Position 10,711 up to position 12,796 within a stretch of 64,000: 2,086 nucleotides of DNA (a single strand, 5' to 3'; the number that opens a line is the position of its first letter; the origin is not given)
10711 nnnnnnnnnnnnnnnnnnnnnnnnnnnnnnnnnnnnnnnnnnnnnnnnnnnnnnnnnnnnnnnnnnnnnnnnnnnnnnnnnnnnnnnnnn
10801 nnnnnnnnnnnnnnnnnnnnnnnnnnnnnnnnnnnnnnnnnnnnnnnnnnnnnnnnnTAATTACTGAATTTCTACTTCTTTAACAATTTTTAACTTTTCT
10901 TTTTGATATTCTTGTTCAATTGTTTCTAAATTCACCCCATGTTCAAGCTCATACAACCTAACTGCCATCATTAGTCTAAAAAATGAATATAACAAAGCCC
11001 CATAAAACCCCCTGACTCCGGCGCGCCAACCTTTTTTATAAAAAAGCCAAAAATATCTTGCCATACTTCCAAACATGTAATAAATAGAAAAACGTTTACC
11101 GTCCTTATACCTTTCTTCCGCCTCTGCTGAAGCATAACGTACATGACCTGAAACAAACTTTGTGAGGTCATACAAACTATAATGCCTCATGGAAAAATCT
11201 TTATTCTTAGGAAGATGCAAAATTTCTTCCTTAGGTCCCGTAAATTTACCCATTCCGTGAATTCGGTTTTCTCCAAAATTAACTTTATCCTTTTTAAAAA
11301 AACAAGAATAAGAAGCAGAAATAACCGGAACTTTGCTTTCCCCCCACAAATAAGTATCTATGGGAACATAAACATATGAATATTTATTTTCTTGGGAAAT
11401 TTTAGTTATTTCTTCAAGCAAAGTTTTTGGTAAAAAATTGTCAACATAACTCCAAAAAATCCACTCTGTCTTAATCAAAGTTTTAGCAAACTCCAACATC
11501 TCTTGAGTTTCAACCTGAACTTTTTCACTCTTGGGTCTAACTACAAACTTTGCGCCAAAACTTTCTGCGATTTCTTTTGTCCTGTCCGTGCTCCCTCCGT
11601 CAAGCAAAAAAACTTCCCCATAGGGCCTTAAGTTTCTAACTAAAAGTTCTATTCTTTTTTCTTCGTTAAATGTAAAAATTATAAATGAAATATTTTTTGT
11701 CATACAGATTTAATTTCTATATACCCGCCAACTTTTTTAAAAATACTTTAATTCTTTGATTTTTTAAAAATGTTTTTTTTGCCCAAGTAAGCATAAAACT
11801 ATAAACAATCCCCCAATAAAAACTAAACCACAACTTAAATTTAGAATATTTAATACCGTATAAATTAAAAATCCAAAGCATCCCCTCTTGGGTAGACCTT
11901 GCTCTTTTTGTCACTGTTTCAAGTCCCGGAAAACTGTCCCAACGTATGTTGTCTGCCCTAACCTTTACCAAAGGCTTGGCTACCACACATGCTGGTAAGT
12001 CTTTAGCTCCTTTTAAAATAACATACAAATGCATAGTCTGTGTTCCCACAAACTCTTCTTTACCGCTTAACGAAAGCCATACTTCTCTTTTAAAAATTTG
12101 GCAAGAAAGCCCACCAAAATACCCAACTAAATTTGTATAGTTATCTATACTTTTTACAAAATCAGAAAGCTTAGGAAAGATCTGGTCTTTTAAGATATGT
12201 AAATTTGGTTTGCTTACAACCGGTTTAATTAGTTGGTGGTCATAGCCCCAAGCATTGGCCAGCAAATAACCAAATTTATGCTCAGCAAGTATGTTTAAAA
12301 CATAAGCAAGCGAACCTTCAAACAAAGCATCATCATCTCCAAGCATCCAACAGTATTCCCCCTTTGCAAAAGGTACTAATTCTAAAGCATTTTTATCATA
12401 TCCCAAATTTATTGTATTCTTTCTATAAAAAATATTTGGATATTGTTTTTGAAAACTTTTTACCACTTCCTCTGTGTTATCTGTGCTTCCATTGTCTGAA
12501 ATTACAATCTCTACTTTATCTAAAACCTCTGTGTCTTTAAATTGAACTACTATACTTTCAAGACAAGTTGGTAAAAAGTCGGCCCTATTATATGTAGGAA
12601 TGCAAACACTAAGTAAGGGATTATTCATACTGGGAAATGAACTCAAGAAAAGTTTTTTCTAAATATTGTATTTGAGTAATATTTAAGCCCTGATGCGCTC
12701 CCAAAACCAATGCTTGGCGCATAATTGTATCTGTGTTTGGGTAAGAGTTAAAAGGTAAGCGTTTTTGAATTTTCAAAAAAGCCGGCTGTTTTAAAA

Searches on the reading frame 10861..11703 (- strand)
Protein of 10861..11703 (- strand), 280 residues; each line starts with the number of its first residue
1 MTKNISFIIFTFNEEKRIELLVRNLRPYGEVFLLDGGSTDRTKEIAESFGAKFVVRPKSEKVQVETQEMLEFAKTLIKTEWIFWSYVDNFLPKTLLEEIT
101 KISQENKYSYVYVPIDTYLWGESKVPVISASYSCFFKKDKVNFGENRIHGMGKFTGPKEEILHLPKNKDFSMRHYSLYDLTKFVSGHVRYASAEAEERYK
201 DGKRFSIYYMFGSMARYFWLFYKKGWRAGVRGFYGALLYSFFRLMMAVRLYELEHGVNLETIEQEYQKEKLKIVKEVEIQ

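Call 15: search_protein_families(library=pfam, proteins=[window:10861-11703:-], max_evalue=0.00001)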
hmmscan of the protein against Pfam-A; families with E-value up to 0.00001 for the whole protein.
window:10861-11703:- (280 aa): 1 family
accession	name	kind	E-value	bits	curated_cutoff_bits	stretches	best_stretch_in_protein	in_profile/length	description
PF00535.33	Glycos_transf_2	-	4.5e-11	43.4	23.3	1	6-156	1-158/168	Glycosyl transferase family 2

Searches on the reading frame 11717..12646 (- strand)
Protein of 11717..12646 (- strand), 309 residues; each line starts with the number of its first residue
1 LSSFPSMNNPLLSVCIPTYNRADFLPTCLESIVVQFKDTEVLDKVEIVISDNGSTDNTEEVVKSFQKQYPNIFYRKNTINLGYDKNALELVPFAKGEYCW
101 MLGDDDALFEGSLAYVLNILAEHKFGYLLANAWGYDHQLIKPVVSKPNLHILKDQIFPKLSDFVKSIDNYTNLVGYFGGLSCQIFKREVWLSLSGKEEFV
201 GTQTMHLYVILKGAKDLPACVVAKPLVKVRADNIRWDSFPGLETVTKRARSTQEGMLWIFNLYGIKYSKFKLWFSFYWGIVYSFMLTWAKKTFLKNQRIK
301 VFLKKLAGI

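Call 33: search_protein_families(library=pfam, proteins=[window:11717-12646:-], max_evalue=0.1)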
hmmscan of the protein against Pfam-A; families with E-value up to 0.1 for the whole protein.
window:11717-12646:- (309 aa): 4 families
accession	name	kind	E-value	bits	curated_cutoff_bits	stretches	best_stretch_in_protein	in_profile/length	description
PF00535.33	Glycos_transf_2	-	3.6e-25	89.3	23.3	1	13-136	1-119/168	Glycosyl transferase family 2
PF13641.12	Glyco_tranf_2_3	-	1.9e-07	31.8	27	1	12-125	3-116/230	Glycosyltransferase like family 2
PF06810.17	Phage_scaffold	-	0.066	13.6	35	0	41-73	117-149/170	Phage capsid assembly scaffolding protein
PF10111.15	Glyco_tranf_2_2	-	0.081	12.8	27.3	0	42-84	27-78/276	Glycosyltransferase like family 2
